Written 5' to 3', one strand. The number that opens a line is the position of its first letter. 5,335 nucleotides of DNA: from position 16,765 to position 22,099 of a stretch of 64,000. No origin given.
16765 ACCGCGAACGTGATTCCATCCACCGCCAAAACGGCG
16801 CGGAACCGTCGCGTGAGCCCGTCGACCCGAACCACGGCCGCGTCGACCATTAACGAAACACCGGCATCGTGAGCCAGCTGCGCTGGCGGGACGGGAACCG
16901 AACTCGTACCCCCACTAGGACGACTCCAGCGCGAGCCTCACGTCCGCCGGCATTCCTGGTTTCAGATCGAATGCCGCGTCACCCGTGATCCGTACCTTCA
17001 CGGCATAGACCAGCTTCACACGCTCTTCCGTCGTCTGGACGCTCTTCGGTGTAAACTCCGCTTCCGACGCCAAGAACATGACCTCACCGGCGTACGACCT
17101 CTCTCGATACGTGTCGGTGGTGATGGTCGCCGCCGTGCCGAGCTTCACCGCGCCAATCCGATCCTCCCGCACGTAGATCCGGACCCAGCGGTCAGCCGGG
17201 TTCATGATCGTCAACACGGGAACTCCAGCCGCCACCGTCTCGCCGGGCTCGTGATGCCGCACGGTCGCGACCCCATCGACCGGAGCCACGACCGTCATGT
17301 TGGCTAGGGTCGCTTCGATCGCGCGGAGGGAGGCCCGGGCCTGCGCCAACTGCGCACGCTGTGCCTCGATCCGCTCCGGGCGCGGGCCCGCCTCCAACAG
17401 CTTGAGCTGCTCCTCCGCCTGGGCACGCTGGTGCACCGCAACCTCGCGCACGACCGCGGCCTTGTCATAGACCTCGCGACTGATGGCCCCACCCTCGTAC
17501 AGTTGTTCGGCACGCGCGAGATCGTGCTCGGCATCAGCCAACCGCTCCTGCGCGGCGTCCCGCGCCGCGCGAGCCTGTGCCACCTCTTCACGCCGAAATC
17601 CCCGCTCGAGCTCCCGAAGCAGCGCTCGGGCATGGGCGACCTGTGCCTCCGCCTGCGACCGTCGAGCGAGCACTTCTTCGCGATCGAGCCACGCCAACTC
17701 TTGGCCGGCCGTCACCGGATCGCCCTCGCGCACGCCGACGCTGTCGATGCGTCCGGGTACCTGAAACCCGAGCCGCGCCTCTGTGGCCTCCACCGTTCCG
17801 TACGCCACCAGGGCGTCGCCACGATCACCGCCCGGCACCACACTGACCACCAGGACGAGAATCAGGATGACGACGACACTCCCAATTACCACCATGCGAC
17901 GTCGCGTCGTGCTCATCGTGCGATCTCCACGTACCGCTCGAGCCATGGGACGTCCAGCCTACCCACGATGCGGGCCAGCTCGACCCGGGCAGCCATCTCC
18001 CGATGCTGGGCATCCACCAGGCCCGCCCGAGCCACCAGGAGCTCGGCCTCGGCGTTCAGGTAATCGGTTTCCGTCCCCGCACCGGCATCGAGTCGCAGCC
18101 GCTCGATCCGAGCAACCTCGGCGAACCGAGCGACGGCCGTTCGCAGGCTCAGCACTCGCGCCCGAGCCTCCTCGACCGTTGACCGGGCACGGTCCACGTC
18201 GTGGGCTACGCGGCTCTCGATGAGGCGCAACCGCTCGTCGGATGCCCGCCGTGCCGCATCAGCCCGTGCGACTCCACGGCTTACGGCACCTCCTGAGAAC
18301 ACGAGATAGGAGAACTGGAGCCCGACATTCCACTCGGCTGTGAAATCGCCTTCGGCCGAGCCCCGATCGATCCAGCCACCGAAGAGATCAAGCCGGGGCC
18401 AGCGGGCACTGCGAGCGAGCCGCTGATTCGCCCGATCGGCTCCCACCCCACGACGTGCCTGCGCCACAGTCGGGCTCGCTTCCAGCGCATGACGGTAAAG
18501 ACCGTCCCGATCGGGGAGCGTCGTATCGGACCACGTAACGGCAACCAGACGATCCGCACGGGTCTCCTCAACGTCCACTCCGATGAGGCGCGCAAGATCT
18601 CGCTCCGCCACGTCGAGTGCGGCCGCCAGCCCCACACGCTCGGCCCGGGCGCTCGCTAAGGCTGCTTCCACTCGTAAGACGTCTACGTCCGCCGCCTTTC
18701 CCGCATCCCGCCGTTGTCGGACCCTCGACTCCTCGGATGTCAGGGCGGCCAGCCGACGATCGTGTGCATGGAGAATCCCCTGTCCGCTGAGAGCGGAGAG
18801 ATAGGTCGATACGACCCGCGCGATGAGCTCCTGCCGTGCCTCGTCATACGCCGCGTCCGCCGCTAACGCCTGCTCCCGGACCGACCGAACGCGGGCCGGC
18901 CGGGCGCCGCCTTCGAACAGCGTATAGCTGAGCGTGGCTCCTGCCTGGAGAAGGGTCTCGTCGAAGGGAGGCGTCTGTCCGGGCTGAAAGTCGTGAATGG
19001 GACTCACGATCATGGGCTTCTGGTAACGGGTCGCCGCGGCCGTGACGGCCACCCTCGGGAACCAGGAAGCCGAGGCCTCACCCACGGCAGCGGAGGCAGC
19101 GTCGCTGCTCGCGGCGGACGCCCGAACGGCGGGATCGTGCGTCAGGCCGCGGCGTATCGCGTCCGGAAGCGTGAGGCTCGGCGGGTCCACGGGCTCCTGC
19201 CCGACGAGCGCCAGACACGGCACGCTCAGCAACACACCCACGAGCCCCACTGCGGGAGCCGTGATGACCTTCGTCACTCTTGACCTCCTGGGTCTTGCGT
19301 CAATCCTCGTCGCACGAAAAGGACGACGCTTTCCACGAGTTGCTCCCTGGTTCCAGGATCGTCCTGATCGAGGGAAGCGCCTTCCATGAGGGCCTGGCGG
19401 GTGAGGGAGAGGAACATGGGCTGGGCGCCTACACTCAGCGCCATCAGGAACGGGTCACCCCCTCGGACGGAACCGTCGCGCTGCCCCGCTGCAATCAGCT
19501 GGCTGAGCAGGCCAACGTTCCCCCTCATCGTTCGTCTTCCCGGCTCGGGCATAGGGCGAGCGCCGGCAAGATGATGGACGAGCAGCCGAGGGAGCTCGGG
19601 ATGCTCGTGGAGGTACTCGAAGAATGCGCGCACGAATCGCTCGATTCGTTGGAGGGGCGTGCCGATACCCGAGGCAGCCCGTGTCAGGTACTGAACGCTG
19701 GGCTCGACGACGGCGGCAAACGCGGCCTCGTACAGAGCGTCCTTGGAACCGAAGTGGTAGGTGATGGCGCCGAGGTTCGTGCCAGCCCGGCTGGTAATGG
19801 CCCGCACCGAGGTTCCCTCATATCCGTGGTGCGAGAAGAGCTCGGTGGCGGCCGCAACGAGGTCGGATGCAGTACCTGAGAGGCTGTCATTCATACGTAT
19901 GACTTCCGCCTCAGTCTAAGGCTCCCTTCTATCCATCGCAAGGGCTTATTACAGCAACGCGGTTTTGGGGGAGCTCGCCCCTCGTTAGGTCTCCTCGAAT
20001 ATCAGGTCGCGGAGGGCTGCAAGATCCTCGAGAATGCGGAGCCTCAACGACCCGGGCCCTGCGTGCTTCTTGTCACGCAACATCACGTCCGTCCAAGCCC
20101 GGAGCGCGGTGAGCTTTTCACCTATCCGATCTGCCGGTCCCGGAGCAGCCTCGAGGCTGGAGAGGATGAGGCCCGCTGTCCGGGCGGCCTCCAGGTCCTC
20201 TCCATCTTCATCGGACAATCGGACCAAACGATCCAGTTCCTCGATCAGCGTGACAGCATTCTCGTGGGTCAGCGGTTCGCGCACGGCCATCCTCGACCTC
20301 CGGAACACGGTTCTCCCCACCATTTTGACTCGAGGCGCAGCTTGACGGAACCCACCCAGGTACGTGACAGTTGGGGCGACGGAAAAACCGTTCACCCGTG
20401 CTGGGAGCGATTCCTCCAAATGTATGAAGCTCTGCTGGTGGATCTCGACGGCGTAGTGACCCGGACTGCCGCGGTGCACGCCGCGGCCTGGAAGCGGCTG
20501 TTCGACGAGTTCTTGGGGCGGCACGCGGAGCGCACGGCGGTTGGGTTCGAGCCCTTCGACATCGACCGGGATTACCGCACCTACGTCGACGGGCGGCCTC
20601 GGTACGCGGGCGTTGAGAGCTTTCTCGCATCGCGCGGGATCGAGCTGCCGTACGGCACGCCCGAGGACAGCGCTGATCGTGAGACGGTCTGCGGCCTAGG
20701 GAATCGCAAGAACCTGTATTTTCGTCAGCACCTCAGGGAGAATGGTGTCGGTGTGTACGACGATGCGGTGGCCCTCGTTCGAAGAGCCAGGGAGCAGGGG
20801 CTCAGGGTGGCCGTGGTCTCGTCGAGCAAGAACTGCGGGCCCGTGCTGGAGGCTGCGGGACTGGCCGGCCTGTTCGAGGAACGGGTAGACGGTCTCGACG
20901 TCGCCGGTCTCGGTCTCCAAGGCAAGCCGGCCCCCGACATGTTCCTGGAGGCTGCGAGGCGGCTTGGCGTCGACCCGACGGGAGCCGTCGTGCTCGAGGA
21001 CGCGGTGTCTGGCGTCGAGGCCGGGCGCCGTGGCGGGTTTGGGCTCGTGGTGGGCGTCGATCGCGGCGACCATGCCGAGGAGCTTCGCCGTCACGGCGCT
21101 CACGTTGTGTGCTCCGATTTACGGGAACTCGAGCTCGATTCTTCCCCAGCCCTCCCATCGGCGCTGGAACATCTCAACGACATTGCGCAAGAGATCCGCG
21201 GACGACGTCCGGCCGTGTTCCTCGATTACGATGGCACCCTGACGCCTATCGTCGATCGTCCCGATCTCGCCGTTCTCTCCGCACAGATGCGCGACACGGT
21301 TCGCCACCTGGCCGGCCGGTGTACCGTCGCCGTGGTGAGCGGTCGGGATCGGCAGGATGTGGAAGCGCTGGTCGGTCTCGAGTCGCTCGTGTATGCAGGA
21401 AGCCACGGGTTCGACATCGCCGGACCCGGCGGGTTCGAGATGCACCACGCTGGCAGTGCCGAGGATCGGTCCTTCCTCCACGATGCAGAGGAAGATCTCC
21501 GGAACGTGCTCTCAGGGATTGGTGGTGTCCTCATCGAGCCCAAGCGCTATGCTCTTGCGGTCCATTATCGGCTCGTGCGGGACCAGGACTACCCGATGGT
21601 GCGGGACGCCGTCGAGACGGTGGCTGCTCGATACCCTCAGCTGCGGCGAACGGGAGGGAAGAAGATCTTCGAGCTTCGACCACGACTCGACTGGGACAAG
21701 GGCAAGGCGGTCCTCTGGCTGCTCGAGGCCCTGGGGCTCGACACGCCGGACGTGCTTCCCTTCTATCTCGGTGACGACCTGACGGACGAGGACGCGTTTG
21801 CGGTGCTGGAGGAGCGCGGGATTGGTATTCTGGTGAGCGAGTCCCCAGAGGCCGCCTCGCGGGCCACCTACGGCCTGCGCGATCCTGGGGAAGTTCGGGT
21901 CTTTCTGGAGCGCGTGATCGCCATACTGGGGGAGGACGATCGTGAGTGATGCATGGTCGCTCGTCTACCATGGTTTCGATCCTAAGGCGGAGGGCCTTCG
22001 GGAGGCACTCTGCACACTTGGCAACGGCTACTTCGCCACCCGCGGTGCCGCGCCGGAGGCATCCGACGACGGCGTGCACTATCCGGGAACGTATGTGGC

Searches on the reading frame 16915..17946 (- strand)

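Call 18: search_protein_families(library=pfam, proteins=[window:16915-17946:-], max_evalue=0.0001)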
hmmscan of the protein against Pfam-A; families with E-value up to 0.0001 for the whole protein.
window:16915-17946:- (343 aa): 2 families
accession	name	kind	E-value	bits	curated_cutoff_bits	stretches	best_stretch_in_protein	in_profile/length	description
PF13437.12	HlyD_3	-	3.3e-17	63.6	22.2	1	218-330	1-105/106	HlyD family secretion protein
PF16576.10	HlyD_D23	-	4.6e-16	59.2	30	1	192-297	78-189/214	Barrel-sandwich domain of CusB or HlyD membrane-fusion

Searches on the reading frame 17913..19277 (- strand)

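Call 18: search_protein_families(library=pfam, proteins=[window:17913-19277:-], max_evalue=0.0001)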
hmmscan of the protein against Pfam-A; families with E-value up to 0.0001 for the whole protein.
window:17913-19277:- (454 aa): 1 family
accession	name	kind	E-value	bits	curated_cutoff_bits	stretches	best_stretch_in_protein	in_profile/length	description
PF02321.23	OEP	-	2.3e-56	191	22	2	260-439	4-187/187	Outer membrane efflux protein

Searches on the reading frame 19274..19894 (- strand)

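Call 18: search_protein_families(library=pfam, proteins=[window:19274-19894:-], max_evalue=0.0001)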
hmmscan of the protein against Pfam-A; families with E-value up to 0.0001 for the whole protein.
window:19274-19894:- (206 aa): 2 families
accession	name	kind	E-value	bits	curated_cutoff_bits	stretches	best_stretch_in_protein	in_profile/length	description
PF00440.29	TetR_N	-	1.5e-16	60.4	24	1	12-58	1-47/47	Bacterial regulatory proteins, tetR family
PF17938.6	TetR_C_29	-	3.1e-06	27.8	26.2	1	80-191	1-116/119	Tetracyclin repressor-like, C-terminal domain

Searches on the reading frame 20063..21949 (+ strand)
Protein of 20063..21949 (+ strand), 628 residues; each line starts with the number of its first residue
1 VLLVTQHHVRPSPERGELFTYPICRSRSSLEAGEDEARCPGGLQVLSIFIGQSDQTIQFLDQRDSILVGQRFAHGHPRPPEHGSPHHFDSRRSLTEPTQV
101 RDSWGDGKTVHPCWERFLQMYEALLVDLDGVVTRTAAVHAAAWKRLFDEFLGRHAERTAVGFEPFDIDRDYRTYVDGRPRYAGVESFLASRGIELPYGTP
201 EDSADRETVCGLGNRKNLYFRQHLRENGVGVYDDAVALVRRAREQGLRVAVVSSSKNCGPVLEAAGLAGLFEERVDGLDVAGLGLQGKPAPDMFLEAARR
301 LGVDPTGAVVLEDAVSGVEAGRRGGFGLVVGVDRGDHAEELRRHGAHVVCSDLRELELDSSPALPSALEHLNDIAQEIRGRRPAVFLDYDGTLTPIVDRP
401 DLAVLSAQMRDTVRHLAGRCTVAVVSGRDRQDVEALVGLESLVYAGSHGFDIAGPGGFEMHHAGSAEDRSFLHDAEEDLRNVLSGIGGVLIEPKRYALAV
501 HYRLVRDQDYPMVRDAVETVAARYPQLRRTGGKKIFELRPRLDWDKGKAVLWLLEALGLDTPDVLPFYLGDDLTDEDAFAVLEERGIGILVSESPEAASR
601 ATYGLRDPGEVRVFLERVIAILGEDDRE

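Call 18: search_protein_families(library=pfam, proteins=[window:20063-21949:+], max_evalue=0.0001)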
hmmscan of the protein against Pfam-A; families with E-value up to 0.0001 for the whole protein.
window:20063-21949:+ (628 aa): 4 families
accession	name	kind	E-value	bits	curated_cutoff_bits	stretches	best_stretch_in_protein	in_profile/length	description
PF02358.22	Trehalose_PPase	-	2.5e-53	181.1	27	1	386-606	1-232/235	Trehalose-phosphatase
PF00702.32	Hydrolase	-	5.8e-23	82.7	26.4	1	122-325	2-191/191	haloacid dehalogenase-like hydrolase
PF13419.12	HAD_2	-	2.7e-10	41.1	23.8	1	125-325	2-172/178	Haloacid dehalogenase-like hydrolase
PF13242.12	Hydrolase_like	-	1.5e-05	25.2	22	1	287-356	3-75/75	HAD-hyrolase-like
